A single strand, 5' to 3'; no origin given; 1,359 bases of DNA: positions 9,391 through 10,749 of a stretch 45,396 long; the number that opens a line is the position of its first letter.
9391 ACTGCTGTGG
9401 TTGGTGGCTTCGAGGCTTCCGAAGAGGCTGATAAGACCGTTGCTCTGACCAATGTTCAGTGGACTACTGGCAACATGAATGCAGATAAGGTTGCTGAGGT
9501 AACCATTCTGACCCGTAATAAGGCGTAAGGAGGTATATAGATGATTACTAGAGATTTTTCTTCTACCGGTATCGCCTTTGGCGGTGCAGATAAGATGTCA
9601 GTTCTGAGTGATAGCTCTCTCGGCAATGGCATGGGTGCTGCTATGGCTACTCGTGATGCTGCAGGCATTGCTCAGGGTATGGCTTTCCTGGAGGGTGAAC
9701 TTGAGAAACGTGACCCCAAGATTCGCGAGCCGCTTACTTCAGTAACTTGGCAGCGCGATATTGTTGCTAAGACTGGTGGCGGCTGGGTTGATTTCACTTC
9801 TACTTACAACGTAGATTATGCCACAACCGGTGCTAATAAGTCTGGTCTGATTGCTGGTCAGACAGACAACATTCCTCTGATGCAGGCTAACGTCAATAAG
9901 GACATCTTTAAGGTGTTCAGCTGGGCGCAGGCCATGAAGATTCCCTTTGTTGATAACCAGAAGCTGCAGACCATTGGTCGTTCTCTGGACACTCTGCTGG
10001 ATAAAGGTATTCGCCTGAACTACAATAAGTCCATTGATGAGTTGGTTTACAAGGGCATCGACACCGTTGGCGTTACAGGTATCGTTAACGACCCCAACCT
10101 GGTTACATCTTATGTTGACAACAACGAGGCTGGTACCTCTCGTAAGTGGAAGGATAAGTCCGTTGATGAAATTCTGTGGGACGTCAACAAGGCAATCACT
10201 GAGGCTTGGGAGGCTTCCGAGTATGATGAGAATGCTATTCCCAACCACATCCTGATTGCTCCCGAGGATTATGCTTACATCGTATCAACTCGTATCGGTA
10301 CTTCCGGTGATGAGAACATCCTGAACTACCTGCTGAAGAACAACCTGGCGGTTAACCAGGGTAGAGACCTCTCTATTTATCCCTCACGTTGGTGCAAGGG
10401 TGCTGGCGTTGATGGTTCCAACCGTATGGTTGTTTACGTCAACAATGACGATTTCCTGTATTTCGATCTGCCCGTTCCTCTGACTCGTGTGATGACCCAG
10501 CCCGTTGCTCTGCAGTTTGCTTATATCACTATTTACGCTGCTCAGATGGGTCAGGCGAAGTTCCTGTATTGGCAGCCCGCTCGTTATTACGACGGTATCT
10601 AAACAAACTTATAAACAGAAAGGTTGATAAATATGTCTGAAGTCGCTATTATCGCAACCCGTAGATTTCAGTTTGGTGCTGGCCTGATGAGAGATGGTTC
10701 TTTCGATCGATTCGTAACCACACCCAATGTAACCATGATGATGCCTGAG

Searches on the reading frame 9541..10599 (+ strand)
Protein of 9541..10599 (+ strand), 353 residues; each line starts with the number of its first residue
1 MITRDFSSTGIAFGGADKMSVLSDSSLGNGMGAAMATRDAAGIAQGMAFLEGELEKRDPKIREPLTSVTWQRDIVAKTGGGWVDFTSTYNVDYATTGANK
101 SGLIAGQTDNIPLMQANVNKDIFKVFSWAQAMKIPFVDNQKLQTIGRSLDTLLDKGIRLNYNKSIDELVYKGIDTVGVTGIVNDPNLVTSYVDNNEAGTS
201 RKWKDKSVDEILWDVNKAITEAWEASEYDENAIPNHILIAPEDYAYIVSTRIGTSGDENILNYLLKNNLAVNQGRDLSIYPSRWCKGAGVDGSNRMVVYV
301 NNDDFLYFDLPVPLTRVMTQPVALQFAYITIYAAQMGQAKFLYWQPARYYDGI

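Call 46: search_protein_families(library=pfam, proteins=[window:9541-10599:+], max_evalue=0.001)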
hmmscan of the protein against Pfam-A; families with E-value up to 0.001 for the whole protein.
window:9541-10599:+ (353 aa): 1 family
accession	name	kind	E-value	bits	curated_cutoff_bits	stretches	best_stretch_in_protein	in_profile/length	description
PF09950.15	Major_capside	-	2.9e-67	227.1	26.8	1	102-353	4-251/251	Major capsid protein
